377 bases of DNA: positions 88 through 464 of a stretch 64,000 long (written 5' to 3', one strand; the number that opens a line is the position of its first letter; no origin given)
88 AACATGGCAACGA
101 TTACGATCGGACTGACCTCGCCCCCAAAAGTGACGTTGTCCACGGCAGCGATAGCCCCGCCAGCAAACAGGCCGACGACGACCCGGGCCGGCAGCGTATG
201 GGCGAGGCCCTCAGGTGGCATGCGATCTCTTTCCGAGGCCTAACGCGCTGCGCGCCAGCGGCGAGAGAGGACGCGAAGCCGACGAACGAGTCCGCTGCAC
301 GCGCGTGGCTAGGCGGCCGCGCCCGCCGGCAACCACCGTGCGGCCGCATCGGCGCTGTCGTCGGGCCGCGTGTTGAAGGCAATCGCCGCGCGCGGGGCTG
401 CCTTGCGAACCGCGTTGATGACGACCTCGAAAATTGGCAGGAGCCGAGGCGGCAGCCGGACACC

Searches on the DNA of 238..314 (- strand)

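Call 50: build_rna_model(alignment_id=A3, structure=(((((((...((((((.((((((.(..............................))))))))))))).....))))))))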
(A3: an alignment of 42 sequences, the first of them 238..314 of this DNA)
Model R1 built from alignment A3 (42 sequences, 80 columns); structure: as given.
model positions 76; base pairs 20; branch points 0; effective number of sequences 1.97; information 0.744 bits per position. Calibrated on 0.2 Mb of random sequence (short: E-values are rough).
structure used (alignment columns):
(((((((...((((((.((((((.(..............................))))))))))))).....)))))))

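Call 51: search_with_rna_model(model_id=R1, source=window, max_evalue=10, filters=off)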
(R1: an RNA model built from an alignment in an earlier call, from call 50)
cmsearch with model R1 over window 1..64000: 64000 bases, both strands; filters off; matches with E-value up to 10: 219.
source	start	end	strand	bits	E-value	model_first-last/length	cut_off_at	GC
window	18786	18861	-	102.6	2e-23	1-76/76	no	0.74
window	19893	19968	-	102.6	2e-23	1-76/76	no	0.74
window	22612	22687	-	102.6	2e-23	1-76/76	no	0.74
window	24818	24893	-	102.6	2e-23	1-76/76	no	0.74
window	32110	32185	-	102.6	2e-23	1-76/76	no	0.74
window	50817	50892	-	102.6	2e-23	1-76/76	no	0.74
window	52307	52382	-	102.6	2e-23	1-76/76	no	0.74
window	18057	18132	-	102.2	2.5e-23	1-76/76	no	0.74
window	21073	21148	-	102.2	2.5e-23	1-76/76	no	0.74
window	22902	22977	-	102.2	2.5e-23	1-76/76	no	0.74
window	23673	23748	-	102.2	2.5e-23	1-76/76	no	0.74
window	24528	24603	-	102.2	2.5e-23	1-76/76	no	0.74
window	31654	31729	-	102.2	2.5e-23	1-76/76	no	0.74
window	32869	32944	-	102.2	2.5e-23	1-76/76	no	0.74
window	33431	33506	-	102.2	2.5e-23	1-76/76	no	0.74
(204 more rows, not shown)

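Call 60: search_with_rna_model(model_id=R1, sources=[L001, L002, L003, L004, L005, L006, L007, L008, L009, L010, L011, L012, L013, L014, L015, L016, L017, L018, L019, L020, L021, L022, L023, L024, L025, L026, L027, L028, L029, L030, L031, L032, L033, L034, L035, L036, L037, L038, L039, L040, L041, L042, L043, L044, L045, L046, L047, L048, L049, L050, L051, L052, L053, L054, L055, L056, L057, L058, L059, L060, L061, L062, L063, L064, L065, L066, L067, L068, L069, L070, L071, L072, L073, L074, L075, L076, L077, L078, L079, L080], max_evalue=0.05)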
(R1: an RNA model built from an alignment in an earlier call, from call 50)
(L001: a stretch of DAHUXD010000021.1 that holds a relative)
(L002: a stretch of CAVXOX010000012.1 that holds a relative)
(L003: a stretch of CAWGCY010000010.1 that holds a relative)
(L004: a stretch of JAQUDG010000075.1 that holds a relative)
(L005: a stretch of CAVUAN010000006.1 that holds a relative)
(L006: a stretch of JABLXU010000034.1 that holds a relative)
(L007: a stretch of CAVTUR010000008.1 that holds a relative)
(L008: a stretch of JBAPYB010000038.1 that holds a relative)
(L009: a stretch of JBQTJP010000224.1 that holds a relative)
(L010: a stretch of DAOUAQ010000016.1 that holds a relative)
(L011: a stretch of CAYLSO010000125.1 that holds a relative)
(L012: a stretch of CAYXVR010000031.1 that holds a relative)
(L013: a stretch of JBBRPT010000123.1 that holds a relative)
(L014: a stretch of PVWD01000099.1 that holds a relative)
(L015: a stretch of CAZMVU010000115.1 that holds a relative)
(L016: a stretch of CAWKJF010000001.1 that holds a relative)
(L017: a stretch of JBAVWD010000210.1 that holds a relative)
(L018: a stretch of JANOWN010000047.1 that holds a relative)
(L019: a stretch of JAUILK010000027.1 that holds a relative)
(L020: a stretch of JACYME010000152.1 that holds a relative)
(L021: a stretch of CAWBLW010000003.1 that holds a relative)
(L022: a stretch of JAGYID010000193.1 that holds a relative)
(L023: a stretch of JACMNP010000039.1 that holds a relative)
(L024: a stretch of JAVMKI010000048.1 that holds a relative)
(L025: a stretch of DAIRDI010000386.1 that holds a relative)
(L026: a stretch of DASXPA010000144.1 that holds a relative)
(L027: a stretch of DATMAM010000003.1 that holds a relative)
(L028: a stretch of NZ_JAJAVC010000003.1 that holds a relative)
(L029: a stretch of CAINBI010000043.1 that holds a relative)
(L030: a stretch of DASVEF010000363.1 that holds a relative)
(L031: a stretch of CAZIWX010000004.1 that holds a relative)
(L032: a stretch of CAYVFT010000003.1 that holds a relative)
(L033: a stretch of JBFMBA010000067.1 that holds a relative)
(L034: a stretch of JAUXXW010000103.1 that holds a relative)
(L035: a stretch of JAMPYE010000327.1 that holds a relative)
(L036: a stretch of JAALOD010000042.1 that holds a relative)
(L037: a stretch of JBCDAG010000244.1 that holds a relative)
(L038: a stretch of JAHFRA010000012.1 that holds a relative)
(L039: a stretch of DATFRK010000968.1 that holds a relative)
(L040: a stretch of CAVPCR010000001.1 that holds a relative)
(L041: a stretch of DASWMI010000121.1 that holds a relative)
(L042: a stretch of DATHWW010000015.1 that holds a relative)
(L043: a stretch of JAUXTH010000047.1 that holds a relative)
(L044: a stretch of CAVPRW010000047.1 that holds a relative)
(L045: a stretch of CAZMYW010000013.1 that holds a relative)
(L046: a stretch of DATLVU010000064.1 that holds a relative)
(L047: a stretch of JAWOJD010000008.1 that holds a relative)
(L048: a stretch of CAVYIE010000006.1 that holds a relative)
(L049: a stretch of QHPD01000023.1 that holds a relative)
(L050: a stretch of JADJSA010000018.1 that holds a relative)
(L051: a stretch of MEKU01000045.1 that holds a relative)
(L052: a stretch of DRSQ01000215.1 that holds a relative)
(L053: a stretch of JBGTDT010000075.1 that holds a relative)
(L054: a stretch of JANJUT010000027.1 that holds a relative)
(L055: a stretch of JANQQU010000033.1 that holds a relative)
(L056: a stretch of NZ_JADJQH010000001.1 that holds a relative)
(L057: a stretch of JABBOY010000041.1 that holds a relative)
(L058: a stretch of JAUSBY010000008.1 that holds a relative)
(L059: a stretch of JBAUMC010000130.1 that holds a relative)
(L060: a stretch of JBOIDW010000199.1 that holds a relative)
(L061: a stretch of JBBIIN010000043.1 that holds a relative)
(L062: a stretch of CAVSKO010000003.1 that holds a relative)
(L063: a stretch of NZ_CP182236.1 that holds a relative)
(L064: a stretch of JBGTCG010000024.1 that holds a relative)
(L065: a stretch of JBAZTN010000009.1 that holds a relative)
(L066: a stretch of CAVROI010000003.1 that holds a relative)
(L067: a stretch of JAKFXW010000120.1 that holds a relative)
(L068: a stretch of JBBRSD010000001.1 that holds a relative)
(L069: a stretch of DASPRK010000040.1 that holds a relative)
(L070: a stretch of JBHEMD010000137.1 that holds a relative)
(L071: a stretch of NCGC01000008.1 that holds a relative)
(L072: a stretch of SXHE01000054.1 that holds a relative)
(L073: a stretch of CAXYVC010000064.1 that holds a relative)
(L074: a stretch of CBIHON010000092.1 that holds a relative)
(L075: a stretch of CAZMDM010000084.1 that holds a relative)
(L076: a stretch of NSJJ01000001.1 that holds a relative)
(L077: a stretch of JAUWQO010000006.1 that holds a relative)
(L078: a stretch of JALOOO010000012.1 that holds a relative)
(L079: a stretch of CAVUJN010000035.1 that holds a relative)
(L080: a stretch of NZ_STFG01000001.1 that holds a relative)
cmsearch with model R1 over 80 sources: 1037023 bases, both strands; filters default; matches with E-value up to 0.05: 97.
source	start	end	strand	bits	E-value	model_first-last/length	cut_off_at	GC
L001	6032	6107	+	98.5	3.4e-21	1-76/76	no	0.7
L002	10930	11005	+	98.5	3.4e-21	1-76/76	no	0.7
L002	8043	8118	+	98.5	3.5e-21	1-76/76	no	0.71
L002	10380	10455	+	97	8.1e-21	1-76/76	no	0.71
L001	6719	6794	+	97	8.5e-21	1-76/76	no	0.67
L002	9686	9761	+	96.4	1.1e-20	1-76/76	no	0.7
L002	8336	8411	+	96.1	1.4e-20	1-76/76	no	0.68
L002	14303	14378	+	95.2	2.3e-20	1-76/76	no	0.68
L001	5509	5584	+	94.9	2.8e-20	1-76/76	no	0.68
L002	8819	8894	+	94.8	2.9e-20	1-76/76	no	0.7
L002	7062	7137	+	94.5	3.6e-20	1-76/76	no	0.72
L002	13568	13643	+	94.5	3.6e-20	1-76/76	no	0.68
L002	15392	15467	+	93.9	5e-20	1-76/76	no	0.71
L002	13274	13349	+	93.4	6.6e-20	1-76/76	no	0.68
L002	12159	12234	+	93.4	6.6e-20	1-76/76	no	0.7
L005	15257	15332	+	92.9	8.9e-20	1-76/76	no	0.67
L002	9170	9245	+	92.7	9.9e-20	1-76/76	no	0.67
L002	16153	16228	+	92.3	1.3e-19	1-76/76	no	0.67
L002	7405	7480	+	92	1.5e-19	1-76/76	no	0.72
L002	11218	11293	+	87.5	2e-18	1-76/76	no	0.7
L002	14831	14906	+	85.1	8e-18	1-76/76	no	0.7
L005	14373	14448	+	83.7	1.9e-17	1-76/76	no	0.78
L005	16979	17054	+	83.7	1.9e-17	1-76/76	no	0.78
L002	11719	11789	+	82.7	3.2e-17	1-76/76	no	0.72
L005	12265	12334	+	76.6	1.1e-15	1-76/76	no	0.76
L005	13853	13922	+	76.6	1.1e-15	1-76/76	no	0.76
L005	16004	16073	+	76.6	1.1e-15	1-76/76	no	0.76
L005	18065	18134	+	76.6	1.1e-15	1-76/76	no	0.76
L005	14796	14853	+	64.8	1.1e-12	1-76/76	no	0.76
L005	16415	16472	+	64.8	1.1e-12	1-76/76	no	0.76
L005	17331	17388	+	64.8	1.1e-12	1-76/76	no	0.76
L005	17671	17728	+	64.8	1.1e-12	1-76/76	no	0.76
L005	18335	18392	+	64.8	1.1e-12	1-76/76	no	0.76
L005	19048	19105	+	64.8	1.1e-12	1-76/76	no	0.76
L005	19640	19697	+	64.8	1.1e-12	1-76/76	no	0.76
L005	20147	20204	+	64.8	1.1e-12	1-76/76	no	0.76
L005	20899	20956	+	64.2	1.5e-12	1-76/76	no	0.78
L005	12870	12927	+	58.3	4.5e-11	1-76/76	no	0.74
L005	11831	11888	+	58.1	5.2e-11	1-76/76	no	0.74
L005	13281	13338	+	57.8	6e-11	1-76/76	no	0.76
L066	13849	13987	+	52.7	1.2e-09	1-76/76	no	0.61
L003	19592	19651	+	47.8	2e-08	1-76/76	no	0.65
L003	19237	19296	+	46.1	5.3e-08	1-76/76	no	0.62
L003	20733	20792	+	46.1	5.3e-08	1-76/76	no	0.62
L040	20606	20663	+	45.3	8.4e-08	1-76/76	no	0.67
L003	17641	17700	+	44.8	1.1e-07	1-76/76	no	0.58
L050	6668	6725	-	44.4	1.5e-07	1-76/76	no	0.67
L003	18111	18170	+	44.2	1.6e-07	1-76/76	no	0.58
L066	13309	13446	+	44.2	1.7e-07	1-76/76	no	0.64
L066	11851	11986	+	43.7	2.1e-07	1-76/76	no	0.62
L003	11889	11948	+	43.5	2.5e-07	1-76/76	no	0.62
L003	15130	15189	+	43.4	2.6e-07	1-76/76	no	0.62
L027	4517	4615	+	43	3.3e-07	1-76/76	no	0.69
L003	14570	14629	+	42.2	5.1e-07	1-76/76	no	0.6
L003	18721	18780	+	41.7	7.1e-07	1-76/76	no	0.62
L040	12844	12903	+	41.1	9.7e-07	1-76/76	no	0.7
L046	11475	11575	+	40.7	1.2e-06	1-76/76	no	0.54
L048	19716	19775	+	40.2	1.7e-06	1-76/76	no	0.67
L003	20189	20248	+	39.4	2.7e-06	1-76/76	no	0.6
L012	12228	12305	+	37.7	7.1e-06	1-76/76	no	0.68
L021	14977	15074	+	36.9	1.1e-05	1-76/76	no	0.73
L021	20638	20735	+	36.9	1.1e-05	1-76/76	no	0.73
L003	17031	17090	+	36.7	1.3e-05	1-76/76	no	0.57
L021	14473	14570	+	36.1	1.7e-05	1-76/76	no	0.74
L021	20135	20232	+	36.1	1.7e-05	1-76/76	no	0.74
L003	14079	14138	+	35.4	2.7e-05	1-76/76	no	0.58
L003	16091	16150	+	35.2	2.9e-05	1-76/76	no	0.6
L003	13096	13155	+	34.7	4e-05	1-76/76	no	0.6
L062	8314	8406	-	34.5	4.5e-05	1-76/76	no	0.65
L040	18099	18162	+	33.9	6.5e-05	1-76/76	no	0.69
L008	13129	13204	+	32.8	0.00012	1-76/76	no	0.72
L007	2139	2247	+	32.1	0.00018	1-76/76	no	0.58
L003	13603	13662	+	31.5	0.00025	1-76/76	no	0.55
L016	8097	8218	-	31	0.00034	1-76/76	no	0.56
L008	15199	15273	+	30.9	0.00037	1-76/76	no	0.71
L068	11849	11931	+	30.4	0.00049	1-76/76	no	0.65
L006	17759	17830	+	29.5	0.00079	1-76/76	no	0.72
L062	1459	1551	+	29.1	0.001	1-76/76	no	0.57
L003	12598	12677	+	29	0.0011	1-76/76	no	0.59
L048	17770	17859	+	29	0.0011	1-76/76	no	0.68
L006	12001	12072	+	28.8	0.0012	1-76/76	no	0.61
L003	15591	15670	+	28.7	0.0013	1-76/76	no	0.57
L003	16552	16631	+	28.7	0.0013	1-76/76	no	0.57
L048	16518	16607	+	28.3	0.0017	1-76/76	no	0.69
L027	7680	7752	+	27.4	0.0027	1-76/76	no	0.71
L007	13419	13506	+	27.4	0.0028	1-76/76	no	0.58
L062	5361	5452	-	26.2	0.0055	1-76/76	no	0.63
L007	3205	3298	+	25.9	0.0067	1-76/76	no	0.63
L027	7210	7305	+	25.9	0.0067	1-76/76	no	0.69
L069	367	443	-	25.6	0.0078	1-76/76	no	0.65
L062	9717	9809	+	25.5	0.0083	1-76/76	no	0.59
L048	11455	11545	+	25.3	0.0094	1-76/76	no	0.69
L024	6149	6207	-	25.2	0.0097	1-76/76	no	0.61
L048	18325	18414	+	24.9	0.012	1-76/76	no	0.68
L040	16621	16683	+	24.3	0.017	1-76/76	no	0.68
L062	2802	2893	+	24.2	0.018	1-76/76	no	0.54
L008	14616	14689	+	23.2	0.031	1-76/76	no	0.65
